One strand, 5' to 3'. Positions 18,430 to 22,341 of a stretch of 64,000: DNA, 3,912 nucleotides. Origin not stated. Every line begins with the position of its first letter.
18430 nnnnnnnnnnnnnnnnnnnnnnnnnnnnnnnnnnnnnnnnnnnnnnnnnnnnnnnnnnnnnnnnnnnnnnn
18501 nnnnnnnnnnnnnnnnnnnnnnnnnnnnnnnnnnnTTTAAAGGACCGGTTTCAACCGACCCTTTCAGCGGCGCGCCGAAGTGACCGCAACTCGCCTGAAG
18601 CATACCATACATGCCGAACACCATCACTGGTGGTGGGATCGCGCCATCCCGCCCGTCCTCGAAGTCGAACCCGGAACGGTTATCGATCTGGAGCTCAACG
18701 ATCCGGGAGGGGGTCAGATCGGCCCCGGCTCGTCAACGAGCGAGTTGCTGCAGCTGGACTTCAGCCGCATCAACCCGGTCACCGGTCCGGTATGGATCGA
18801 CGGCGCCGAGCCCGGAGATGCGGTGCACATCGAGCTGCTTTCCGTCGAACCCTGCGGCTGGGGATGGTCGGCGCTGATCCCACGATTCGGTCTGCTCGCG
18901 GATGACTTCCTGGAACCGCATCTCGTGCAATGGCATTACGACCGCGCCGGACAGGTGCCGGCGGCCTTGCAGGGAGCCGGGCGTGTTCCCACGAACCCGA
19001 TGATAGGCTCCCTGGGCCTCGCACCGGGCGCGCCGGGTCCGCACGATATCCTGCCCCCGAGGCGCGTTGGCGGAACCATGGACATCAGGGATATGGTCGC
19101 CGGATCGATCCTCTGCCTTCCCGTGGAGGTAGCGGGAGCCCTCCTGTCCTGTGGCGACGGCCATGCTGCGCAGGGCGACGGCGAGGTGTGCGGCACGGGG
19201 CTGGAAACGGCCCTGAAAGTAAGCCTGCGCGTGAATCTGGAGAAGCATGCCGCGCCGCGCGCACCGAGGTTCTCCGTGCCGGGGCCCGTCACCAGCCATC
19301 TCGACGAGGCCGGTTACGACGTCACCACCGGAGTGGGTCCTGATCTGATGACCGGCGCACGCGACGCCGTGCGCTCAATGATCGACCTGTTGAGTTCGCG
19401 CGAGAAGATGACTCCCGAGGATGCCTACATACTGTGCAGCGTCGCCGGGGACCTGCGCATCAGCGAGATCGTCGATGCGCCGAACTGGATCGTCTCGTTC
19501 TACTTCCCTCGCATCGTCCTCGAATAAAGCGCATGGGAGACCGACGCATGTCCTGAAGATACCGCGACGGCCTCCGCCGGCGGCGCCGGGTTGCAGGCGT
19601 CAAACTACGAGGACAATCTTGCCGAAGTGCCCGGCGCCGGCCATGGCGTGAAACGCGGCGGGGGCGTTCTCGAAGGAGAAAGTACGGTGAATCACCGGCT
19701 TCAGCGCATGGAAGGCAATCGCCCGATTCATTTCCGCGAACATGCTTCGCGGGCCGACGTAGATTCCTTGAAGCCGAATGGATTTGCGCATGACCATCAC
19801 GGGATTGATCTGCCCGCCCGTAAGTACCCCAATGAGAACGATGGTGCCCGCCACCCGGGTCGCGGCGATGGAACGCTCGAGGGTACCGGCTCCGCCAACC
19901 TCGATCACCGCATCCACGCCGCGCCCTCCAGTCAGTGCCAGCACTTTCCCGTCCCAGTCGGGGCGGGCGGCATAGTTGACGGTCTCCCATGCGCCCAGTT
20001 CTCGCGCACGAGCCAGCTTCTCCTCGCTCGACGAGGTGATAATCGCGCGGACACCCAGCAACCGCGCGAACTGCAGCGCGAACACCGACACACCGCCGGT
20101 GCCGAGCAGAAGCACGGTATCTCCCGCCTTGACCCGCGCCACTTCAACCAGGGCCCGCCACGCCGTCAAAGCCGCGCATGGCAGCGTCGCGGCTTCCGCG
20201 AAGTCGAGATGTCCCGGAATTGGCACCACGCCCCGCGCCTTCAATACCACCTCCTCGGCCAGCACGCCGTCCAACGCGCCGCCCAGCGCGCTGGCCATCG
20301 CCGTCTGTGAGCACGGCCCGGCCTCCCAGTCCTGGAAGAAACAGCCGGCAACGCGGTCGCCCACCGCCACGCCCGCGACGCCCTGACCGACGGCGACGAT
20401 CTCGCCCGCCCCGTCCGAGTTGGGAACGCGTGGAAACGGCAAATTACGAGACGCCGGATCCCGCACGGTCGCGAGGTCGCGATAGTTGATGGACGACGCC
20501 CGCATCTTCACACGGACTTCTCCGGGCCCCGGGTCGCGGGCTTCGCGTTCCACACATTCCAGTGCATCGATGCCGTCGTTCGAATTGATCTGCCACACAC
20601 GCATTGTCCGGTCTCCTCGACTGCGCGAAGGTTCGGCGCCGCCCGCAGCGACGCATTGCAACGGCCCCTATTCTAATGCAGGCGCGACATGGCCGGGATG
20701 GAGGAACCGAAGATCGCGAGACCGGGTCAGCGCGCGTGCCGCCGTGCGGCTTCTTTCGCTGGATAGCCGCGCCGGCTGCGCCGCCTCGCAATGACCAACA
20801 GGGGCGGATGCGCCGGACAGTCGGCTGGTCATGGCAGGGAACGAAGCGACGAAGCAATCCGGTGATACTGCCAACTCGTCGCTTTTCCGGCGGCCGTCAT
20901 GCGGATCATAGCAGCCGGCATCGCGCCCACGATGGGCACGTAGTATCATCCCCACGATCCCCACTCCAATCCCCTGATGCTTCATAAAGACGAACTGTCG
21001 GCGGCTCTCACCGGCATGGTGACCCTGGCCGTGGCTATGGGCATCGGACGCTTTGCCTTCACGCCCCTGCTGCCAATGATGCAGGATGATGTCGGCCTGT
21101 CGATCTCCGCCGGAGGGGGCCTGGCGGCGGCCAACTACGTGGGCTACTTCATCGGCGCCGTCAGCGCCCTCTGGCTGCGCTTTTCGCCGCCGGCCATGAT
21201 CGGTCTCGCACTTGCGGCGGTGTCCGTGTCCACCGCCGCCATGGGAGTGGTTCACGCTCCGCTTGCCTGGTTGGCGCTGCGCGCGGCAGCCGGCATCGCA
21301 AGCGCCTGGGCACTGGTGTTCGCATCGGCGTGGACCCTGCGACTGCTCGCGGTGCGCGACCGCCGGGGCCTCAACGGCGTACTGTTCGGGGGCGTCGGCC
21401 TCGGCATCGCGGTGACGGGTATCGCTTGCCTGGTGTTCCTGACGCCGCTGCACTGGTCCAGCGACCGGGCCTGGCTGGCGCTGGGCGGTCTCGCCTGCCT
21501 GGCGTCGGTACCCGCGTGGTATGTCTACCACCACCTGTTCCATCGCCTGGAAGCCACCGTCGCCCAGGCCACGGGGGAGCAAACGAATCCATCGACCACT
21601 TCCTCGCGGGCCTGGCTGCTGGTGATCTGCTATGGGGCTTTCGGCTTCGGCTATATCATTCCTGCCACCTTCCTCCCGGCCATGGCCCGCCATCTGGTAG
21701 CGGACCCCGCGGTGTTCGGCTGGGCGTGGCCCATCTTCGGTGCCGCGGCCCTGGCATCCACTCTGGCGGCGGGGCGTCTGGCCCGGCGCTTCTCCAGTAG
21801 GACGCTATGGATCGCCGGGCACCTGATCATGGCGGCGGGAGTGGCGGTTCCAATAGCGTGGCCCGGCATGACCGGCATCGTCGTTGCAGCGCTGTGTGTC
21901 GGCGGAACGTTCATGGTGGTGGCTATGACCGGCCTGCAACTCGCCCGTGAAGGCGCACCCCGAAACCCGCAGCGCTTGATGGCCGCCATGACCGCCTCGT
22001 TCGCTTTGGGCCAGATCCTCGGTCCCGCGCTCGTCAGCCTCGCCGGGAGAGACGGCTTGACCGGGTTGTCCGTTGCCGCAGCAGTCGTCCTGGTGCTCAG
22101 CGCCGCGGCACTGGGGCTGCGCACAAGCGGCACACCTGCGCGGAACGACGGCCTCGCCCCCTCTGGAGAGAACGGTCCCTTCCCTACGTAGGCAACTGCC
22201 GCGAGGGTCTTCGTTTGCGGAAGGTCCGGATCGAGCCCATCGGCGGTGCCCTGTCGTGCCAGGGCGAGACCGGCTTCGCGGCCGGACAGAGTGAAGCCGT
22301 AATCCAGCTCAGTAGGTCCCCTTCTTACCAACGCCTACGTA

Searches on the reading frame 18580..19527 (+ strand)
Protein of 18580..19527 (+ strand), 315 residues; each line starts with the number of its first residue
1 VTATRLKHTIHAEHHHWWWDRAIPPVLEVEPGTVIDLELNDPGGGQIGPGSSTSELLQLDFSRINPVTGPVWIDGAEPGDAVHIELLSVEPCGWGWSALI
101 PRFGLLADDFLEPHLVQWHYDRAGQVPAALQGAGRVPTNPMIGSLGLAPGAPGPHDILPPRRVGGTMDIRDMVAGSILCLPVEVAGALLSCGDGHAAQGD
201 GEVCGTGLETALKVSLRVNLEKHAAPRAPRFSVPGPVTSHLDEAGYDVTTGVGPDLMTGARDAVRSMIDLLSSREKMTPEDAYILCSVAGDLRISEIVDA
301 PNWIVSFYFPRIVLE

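Call 5: search_protein_families(library=pfam, proteins=[window:18580-19527:+], max_evalue=0.01)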
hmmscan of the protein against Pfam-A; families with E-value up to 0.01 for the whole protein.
window:18580-19527:+ (315 aa): 1 family
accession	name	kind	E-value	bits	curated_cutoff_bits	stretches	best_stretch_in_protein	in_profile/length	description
PF03069.20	FmdA_AmdA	-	1e-51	176.5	27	2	158-311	204-368/373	Acetamidase/Formamidase family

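Call 6: search_protein_families(library=ncbifam, proteins=[window:18580-19527:+], max_evalue=0.01)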
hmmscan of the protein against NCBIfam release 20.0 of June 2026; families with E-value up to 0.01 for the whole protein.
window:18580-19527:+ (315 aa): 1 family
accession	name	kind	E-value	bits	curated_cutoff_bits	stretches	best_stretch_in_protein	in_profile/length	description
NF045496.1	FormamaseFmdA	equivalog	1.1e-27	96.8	500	2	157-312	214-380/407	formamidase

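Call 77: search_solved_structures(query=window:18580-19527:+, max_evalue=0.001)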
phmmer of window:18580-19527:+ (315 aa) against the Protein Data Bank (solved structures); distinct sequences matched with E-value up to 0.001: 6.
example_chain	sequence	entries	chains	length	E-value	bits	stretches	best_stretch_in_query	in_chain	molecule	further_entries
2ii1_A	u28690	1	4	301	8.7e-36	126.9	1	16-299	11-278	Acetamidase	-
3tkk_A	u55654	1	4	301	2e-30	109.3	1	5-314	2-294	Predicted acetamidase/formamidase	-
2f4l_A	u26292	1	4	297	2.2e-30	109.2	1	20-300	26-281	acetamidase, putative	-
5ubu_A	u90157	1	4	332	4.7e-29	104.8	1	14-304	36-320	Putative acetamidase/formamidase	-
3b9t_A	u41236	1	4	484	1.4e-22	83.5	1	135-305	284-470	Twin-arginine translocation pathway signal protein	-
2wkn_A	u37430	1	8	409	8.9e-22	80.9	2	151-311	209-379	FORMAMIDASE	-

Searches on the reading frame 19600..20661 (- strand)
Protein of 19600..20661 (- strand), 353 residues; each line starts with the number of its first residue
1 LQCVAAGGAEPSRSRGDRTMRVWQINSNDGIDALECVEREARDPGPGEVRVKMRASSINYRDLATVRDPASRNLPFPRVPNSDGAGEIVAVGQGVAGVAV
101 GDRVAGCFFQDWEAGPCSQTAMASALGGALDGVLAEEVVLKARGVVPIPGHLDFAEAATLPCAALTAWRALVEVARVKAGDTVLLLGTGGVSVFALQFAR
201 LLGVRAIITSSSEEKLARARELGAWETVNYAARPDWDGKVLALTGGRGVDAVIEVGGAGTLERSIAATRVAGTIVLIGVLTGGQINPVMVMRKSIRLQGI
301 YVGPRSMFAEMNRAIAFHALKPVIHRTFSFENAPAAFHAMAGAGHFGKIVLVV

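Call 5: search_protein_families(library=pfam, proteins=[window:19600-20661:-], max_evalue=0.01)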
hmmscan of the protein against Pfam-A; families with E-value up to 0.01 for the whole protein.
window:19600-20661:- (353 aa): 3 families
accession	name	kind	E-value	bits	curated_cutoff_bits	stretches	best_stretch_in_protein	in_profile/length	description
PF00107.32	ADH_zinc_N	-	2.5e-27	95.8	31.8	1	190-315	1-127/129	Zinc-binding dehydrogenase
PF08240.17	ADH_N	-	2.5e-18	66.7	23.5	1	45-149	1-103/104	Alcohol dehydrogenase GroES-like domain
PF13602.12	ADH_zinc_N_2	-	1.5e-16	62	27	1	222-351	1-134/134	Zinc-binding dehydrogenase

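Call 6: search_protein_families(library=ncbifam, proteins=[window:19600-20661:-], max_evalue=0.01)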
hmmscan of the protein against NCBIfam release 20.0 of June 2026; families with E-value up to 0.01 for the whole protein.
window:19600-20661:- (353 aa): 27 families (the best 25 are shown)
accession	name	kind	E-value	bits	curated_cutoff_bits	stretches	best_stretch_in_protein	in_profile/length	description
TIGR02824.1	quinone_pig3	subfamily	2.1e-45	155.1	296.8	1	20-352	1-324/325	putative NAD(P)H quinone oxidoreductase, PIG3 family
NF010344.0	PRK13771.1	subfamily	2.2e-34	119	349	1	35-351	14-331/334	putative alcohol dehydrogenase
TIGR01751.1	crot-CoA-red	equivalog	4.7e-33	114.5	378.55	2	21-234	9-245/398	crotonyl-CoA carboxylase/reductase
NF041172.1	AcrlCoa_red_Thmprot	equivalog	2.7e-29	102.2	500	1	38-351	17-332/334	acryloyl-CoA reductase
NF006940.0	PRK09422.1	equivalog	2e-27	96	344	1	35-350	13-332/338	alcohol dehydrogenase AdhP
TIGR03989.1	Rxyl_3153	subfamily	2.7e-27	96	440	2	132-300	139-313/370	NDMA-dependent alcohol dehydrogenase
TIGR00692.1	tdh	equivalog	3.6e-27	95.3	458.35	1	34-352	11-339/340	L-threonine 3-dehydrogenase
NF003808.0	PRK05396.1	equivalog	1.4e-26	93.2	380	1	35-351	14-338/341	L-threonine 3-dehydrogenase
TIGR03451.1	mycoS_dep_FDH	equivalog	1.4e-25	89.9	512.9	2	121-281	121-279/358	S-(hydroxymethyl)mycothiol dehydrogenase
NF008024.0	PRK10754.1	subfamily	4.4e-25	88.4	348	1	24-283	6-244/327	NADPH:quinone reductase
NF047908.1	AldhRedAhr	equivalog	1.6e-23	83.1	470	1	32-342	14-325/335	NADPH-dependent aldehyde reductase Ahr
TIGR02823.1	oxido_YhdH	subfamily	1.3e-19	70.2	297.25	1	34-352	14-323/324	acrylyl-CoA reductase family protein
NF041183.1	Pks2_ls1_myc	equivalog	2.7e-18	64.3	2400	1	19-278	1406-1643/2086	sulfolipid-1 biosynthesis phthioceranic/hydroxyphthioceranic acid synthase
TIGR02818.1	adh_III_F_hyde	equivalog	5.5e-17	61.9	543.95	2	134-284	140-293/368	S-(hydroxymethyl)glutathione dehydrogenase/class III alcohol dehydrogenase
TIGR03366.1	HpnZ_proposed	hypoth_equivalog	4.8e-15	55.6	328.1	1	126-301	102-279/315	putative phosphonate catabolism associated alcohol dehydrogenase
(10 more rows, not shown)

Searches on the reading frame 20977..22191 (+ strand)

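Call 5: search_protein_families(library=pfam, proteins=[window:20977-22191:+], max_evalue=0.01)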
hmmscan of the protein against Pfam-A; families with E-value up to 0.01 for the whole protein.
window:20977-22191:+ (404 aa): 2 families
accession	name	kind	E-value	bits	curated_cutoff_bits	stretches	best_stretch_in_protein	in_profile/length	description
PF06779.20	MFS_4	-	4.3e-71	240.6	26.3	1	17-377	1-361/364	Uncharacterised MFS-type transporter YbfB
PF07690.21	MFS_1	-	4.9e-21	75.5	33.4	2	215-389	1-180/347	Major Facilitator Superfamily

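Call 6: search_protein_families(library=ncbifam, proteins=[window:20977-22191:+], max_evalue=0.01)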
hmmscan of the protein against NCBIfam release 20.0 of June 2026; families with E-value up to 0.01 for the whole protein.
window:20977-22191:+ (404 aa): 2 families
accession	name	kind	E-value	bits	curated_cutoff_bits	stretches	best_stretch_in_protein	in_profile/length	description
NF033135.1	cmx_cmrA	equivalog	0.0028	16.8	400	1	17-379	10-370/374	Cmx/CmrA family chloramphenicol efflux MFS transporter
TIGR00792.1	gph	subfamily_domain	0.0029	16.3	231.35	1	223-316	235-328/437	glycoside-pentoside-hexuronide (GPH):cation symporter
